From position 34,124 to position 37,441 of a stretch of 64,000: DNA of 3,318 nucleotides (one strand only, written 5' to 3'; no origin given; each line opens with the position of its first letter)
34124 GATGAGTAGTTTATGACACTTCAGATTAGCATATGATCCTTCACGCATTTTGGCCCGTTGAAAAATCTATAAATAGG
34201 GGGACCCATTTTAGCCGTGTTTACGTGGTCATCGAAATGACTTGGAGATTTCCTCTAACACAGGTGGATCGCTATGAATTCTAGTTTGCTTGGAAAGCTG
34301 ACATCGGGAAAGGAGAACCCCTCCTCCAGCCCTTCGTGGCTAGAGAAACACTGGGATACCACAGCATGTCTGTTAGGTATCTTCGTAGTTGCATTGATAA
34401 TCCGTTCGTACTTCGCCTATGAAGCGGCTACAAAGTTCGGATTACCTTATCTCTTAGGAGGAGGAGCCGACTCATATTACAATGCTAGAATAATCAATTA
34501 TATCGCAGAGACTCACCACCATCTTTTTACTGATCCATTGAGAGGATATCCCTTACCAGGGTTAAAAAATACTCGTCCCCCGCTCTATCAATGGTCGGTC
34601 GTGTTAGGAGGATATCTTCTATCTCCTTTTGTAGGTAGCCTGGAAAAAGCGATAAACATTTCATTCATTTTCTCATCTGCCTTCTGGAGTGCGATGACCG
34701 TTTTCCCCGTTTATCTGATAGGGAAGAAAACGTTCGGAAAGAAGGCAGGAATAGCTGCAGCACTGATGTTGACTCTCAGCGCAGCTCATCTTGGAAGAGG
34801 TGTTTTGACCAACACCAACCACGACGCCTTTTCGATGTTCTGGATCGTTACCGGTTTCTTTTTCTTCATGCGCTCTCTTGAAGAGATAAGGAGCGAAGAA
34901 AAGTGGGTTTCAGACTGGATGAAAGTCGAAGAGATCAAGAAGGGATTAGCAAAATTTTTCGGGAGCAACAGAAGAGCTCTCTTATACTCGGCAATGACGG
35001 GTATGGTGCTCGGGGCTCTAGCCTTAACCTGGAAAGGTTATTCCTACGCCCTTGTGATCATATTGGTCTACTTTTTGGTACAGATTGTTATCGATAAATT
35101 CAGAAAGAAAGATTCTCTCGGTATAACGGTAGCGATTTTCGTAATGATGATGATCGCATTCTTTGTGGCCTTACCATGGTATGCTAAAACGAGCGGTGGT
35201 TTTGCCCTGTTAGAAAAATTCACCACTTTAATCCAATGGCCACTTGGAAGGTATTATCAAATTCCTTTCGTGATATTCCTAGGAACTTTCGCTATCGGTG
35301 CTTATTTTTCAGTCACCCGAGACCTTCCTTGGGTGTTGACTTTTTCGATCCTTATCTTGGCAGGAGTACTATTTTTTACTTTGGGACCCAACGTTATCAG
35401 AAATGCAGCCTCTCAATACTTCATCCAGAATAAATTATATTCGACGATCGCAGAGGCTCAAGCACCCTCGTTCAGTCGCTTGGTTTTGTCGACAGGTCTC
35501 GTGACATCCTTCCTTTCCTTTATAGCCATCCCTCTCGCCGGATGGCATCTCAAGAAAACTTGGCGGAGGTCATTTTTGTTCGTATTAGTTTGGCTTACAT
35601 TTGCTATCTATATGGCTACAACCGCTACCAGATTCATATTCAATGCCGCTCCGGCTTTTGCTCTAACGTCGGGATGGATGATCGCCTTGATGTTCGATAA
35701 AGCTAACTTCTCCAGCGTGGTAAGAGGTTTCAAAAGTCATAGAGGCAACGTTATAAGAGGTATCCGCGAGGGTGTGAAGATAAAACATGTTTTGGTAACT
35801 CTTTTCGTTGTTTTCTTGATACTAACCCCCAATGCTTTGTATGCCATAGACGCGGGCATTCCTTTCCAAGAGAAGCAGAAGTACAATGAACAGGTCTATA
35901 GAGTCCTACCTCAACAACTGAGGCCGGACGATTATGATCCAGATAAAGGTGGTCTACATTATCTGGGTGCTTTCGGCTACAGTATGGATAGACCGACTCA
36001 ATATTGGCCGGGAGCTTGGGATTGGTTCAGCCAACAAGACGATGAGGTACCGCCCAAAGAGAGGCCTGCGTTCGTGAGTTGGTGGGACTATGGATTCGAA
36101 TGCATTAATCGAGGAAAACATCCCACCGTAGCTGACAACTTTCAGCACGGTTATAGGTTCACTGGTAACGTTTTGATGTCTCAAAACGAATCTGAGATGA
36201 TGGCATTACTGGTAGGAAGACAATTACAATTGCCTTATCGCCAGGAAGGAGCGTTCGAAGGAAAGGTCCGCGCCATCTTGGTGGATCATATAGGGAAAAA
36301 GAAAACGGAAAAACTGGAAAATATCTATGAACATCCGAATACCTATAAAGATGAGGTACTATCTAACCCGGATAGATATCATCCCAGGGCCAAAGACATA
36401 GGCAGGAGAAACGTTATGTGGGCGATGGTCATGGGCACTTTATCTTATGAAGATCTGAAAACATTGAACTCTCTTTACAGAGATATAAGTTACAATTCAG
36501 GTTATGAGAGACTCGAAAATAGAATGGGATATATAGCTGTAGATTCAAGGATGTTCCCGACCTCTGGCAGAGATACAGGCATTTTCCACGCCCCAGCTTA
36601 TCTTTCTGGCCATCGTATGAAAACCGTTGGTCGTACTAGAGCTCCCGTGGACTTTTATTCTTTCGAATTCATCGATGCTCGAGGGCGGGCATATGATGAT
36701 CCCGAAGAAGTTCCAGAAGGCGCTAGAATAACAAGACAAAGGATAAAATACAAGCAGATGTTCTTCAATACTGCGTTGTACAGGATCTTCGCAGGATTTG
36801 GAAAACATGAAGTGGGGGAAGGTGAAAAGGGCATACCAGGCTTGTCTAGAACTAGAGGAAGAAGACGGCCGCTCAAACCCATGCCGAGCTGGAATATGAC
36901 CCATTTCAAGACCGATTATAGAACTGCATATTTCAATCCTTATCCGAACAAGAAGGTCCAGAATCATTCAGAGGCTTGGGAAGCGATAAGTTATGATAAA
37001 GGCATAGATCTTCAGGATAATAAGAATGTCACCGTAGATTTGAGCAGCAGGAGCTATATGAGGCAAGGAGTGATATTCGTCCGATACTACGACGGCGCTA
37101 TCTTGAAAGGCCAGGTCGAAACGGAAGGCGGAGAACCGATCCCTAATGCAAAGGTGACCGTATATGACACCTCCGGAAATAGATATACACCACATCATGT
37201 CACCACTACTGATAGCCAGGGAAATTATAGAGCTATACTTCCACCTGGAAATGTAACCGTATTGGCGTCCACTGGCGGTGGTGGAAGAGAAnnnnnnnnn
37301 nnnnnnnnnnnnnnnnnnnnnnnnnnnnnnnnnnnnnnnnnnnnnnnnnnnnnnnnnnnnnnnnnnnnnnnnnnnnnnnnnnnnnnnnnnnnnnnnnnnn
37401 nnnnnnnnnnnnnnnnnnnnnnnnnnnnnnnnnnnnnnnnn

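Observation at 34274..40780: Giant AglB/STT3 oligosaccharyltransferase fused to a ~1250-aa array of Ig-like/CARDB-like domains with a second C-terminal membrane anchor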

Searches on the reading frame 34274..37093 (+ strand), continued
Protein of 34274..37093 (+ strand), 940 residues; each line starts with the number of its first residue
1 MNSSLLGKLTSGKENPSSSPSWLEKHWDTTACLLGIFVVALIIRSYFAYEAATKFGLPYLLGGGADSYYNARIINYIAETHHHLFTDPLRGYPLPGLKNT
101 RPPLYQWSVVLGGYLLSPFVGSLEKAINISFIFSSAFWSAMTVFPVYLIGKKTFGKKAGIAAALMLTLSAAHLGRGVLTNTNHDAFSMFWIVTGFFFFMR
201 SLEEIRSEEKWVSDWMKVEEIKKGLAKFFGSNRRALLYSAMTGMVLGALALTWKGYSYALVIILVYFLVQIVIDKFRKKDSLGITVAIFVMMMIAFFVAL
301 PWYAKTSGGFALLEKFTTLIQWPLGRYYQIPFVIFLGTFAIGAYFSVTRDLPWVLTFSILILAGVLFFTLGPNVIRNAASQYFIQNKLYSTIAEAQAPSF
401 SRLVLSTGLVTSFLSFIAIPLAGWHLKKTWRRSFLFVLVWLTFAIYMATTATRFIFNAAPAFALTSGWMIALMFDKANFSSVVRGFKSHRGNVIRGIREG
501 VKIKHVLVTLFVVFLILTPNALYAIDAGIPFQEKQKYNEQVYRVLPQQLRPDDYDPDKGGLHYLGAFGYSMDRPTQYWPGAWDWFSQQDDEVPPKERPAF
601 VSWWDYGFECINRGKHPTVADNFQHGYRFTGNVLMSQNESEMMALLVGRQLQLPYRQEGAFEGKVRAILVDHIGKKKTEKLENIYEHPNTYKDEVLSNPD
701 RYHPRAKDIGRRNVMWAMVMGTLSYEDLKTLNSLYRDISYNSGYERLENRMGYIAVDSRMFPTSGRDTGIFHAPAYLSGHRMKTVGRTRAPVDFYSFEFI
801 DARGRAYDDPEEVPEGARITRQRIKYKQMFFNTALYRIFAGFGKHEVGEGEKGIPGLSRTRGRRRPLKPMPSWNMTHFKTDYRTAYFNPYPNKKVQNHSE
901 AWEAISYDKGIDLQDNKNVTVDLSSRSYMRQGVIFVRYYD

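Call 30: search_solved_structures(query=A1, max_evalue=0.001, show_alignments=1)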
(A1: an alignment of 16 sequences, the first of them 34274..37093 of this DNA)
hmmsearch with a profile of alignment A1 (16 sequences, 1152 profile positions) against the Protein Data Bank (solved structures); distinct sequences matched with E-value up to 0.001: 16.
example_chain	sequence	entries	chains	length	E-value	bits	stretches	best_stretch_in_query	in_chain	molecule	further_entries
5gmy_A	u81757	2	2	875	1.7e-43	151.9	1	7-615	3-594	Transmembrane oligosaccharyl transferase, putative | Dolichyl-phosphooligosaccharide-protein glycotransferase 3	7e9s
3waj_A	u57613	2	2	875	2.1e-43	151.7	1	7-615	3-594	Transmembrane oligosaccharyl transferase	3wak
9c7v_B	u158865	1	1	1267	1e-25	93.1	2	997-1123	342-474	BOS complex subunit NOMO2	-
3vu0_A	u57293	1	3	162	8e-15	57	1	549-636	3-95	Putative uncharacterized protein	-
3vgp_A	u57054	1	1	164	2.5e-14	55.4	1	549-637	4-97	Transmembrane oligosaccharyl transferase, putative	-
6s7t_A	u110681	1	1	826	2e-12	49.1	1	54-191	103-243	Dolichyl-diphosphooligosaccharide--protein glycosyltransferase subunit STT3B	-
6ftj_5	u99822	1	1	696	2.1e-12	49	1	54-191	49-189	Dolichyl-diphosphooligosaccharide--protein glycosyltransferase subunit STT3A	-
6s7o_A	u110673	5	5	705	2.3e-12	48.8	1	54-191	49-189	Dolichyl-diphosphooligosaccharide--protein glycosyltransferase subunit STT3A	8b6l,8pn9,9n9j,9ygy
6ftg_5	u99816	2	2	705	2.5e-12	48.8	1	54-191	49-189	Dolichyl-diphosphooligosaccharide--protein glycosyltransferase subunit STT3A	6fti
8i9p_Lh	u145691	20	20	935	2.1e-11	45.7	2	54-190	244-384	dolichyl-diphosphooligosaccharide--protein glycotransferase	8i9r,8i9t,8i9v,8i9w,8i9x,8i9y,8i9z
10ps_A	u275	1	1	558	1.4e-07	33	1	887-1058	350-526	Serine-aspartate repeat-containing protein D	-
6c26_A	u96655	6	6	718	9e-07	30.3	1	54-189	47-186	Dolichyl-diphosphooligosaccharide--protein glycosyltransferase subunit STT3 | Dolichyl-diphosphooligosaccharide--protein glycotransferase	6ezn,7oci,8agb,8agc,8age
3wai_A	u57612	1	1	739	1.8e-06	29.3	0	829-922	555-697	Maltose-binding periplasmic protein, Transmembrane oligosaccharyl transferase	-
9c7u_B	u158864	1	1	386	2.3e-06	29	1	992-1147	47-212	BOS complex subunit NOMO2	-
4wi0_B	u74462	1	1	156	0.00027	22.1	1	1002-1056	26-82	Cellulosomal scaffoldin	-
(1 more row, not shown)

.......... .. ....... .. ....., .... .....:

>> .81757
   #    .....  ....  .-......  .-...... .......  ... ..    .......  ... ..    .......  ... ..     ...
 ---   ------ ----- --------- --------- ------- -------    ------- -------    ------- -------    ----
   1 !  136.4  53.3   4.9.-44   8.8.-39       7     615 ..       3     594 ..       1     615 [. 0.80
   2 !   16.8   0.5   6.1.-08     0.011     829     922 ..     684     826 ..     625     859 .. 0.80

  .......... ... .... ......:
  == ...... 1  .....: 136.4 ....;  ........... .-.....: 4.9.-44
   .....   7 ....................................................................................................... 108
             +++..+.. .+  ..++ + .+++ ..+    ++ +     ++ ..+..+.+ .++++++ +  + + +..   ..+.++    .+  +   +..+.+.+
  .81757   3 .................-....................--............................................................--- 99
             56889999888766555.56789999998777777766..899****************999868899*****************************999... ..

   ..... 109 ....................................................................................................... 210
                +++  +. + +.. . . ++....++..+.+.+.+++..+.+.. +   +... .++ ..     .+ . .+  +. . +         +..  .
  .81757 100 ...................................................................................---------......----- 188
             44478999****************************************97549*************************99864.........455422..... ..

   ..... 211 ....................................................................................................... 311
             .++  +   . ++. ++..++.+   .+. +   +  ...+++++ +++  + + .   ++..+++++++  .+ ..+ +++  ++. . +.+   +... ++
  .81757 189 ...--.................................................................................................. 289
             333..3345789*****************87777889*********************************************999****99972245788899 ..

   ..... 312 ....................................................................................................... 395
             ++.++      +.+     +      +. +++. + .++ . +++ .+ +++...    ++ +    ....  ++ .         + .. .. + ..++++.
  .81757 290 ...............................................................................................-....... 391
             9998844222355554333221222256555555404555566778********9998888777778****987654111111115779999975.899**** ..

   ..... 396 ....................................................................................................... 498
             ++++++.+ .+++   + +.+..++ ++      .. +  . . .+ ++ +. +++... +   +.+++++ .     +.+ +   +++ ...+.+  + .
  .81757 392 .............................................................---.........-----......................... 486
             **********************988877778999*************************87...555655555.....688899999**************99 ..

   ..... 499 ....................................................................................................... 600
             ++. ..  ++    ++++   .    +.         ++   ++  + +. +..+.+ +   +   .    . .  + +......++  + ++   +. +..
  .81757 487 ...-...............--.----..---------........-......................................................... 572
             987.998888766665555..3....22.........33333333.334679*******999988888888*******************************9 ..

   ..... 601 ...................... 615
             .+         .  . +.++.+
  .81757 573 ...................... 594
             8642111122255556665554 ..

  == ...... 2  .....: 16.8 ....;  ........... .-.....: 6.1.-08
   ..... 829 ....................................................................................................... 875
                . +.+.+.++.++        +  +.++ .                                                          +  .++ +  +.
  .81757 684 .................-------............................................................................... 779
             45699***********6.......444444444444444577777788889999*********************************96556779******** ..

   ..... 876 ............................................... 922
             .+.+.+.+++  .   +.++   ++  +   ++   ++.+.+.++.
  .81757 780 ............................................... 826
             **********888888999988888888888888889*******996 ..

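Call 43: find_encoding_contigs(protein=P0012, flank=6000, max_places=2)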
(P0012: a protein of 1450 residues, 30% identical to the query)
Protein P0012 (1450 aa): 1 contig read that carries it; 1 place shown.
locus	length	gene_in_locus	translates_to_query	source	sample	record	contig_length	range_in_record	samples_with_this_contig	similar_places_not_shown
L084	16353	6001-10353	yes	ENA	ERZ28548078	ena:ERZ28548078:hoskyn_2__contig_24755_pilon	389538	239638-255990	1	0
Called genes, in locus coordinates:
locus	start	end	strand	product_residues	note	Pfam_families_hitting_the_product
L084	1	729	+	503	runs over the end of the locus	PF02163:Peptidase_M50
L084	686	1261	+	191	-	PF00801:PKD, PF18911:PKD_4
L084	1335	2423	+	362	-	PF13468:Glyoxalase_3 (faint), PF13669:Glyoxalase_4, PF14696:Glyoxalase_5 (weak), PF00903:Glyoxalase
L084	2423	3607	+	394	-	PF20510:HgmA_N, PF07883:Cupin_2 (faint), PF04209:HgmA_C (weak)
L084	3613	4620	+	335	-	-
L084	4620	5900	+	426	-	PF09298:FAA_hydrolase_N, PF01557:FAA_hydrolase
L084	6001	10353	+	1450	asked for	PF02516:STT3, PF22627:AglB_core-like (weak), PF13620:CarboxypepD_reg, PF13715:CarbopepD_reg_2 (faint), PF17210:SdrD_B (faint), PF22904:NOMO1-like_2nd (faint)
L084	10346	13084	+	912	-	PF13620:CarboxypepD_reg (faint), PF07705:CARDB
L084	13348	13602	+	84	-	-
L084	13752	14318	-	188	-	PF07790:Pilin_N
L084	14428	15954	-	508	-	PF00587:tRNA-synt_2b, PF03129:HGTP_anticodon, PF09180:ProRS-C_1 (weak)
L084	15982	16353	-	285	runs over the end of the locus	-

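Call 44: find_encoding_contigs(protein=P0020, flank=6000, max_places=2)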
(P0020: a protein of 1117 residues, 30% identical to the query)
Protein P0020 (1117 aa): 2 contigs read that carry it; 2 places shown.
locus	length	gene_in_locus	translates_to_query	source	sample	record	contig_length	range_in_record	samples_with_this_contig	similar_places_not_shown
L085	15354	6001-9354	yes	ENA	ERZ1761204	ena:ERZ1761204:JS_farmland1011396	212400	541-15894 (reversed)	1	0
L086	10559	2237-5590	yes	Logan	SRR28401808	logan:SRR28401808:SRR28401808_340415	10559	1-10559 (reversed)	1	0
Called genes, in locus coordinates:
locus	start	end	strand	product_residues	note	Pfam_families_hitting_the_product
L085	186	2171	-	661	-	PF00493:MCM (faint), PF01078:Mg_chelatase, PF05496:RuvB_N (faint), PF00158:Sigma54_activat, PF13654:AAA_32 (weak), PF20436:LonB_AAA-LID, PF05362:Lon_C, PF13541:ChlI, +3 more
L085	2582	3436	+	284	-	PF13793:Pribosyltran_N, PF00156:Pribosyltran, PF14572:Pribosyl_synth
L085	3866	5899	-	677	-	-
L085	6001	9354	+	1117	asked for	PF22627:AglB_core-like, PF13715:CarbopepD_reg_2 (faint), PF17210:SdrD_B (faint), PF13620:CarboxypepD_reg (weak)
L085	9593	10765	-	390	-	PF20706:GT4-conflict, PF13439:Glyco_transf_4, PF13579:Glyco_trans_4_4, PF00534:Glycos_transf_1, PF13692:Glyco_trans_1_4, PF13524:Glyco_trans_1_2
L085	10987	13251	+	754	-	PF05199:GMC_oxred_C, PF06439:3keto-disac_hyd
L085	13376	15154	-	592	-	PF20695:UbiD_N, PF01977:UbiD, PF20696:UbiD_C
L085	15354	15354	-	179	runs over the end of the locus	?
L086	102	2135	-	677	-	-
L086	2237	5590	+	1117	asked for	PF22627:AglB_core-like, PF13715:CarbopepD_reg_2 (faint), PF17210:SdrD_B (faint), PF13620:CarboxypepD_reg (weak)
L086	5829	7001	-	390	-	PF20706:GT4-conflict, PF13439:Glyco_transf_4, PF13579:Glyco_trans_4_4, PF00534:Glycos_transf_1, PF13692:Glyco_trans_1_4, PF13524:Glyco_trans_1_2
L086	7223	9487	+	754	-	PF05199:GMC_oxred_C, PF06439:3keto-disac_hyd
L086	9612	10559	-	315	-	?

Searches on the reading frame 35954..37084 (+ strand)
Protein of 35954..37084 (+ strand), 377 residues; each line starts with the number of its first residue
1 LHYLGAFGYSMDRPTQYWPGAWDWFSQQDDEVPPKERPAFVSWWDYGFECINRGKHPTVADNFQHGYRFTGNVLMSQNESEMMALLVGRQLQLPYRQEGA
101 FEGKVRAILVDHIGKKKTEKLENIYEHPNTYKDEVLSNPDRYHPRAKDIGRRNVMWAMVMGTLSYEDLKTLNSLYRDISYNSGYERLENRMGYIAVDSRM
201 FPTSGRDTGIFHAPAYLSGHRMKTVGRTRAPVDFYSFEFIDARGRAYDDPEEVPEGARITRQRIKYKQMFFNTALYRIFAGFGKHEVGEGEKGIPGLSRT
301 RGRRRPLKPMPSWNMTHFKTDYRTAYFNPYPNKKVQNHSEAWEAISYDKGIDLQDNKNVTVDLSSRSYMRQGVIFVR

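Call 84: search_protein_families(library=pfam, proteins=[window:35954-37084:+], max_evalue=0.01)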
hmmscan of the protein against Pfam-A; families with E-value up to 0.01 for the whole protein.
window:35954-37084:+ (377 aa): 1 family
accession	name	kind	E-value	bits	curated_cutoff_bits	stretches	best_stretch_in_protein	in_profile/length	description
PF22627.1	AglB_core-like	-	0.0011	19.7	27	1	34-67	41-74/111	AglB core domain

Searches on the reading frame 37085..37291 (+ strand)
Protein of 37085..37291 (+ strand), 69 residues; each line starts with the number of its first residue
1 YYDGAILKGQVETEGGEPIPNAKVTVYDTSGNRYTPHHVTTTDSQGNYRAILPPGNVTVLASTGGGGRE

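Call 84: search_protein_families(library=pfam, proteins=[window:37085-37291:+], max_evalue=0.01)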
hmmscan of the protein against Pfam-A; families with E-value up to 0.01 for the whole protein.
window:37085-37291:+ (69 aa): 8 families
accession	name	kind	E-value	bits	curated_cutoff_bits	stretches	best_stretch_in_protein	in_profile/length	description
PF13620.12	CarboxypepD_reg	-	1.2e-12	48.4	32.3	1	7-65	2-58/82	Carboxypeptidase regulatory-like domain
PF02369.22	Big_1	-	3e-05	24.5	34.9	1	6-63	20-80/93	Bacterial Ig-like domain (group 1)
PF13715.12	CarbopepD_reg_2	-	8.2e-05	23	32.2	1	8-63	2-52/88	CarboxypepD_reg-like domain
PF17802.7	SpaA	-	0.00017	22.1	23.1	1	11-59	8-56/91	Prealbumin-like fold domain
PF07210.18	DUF1416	-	0.0025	18.1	23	1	5-62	20-73/97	Protein of unknown function (DUF1416)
PF13667.11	ThiC-associated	-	0.0036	17.5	27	1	17-42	37-61/81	ThiC-associated domain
PF20598.4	DUF6795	-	0.0043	17.8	27.4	1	8-49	2-42/103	Domain of unknown function (DUF6795)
PF17210.9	SdrD_B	-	0.0047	17.6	29.7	1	14-63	19-66/112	SdrD B-like domain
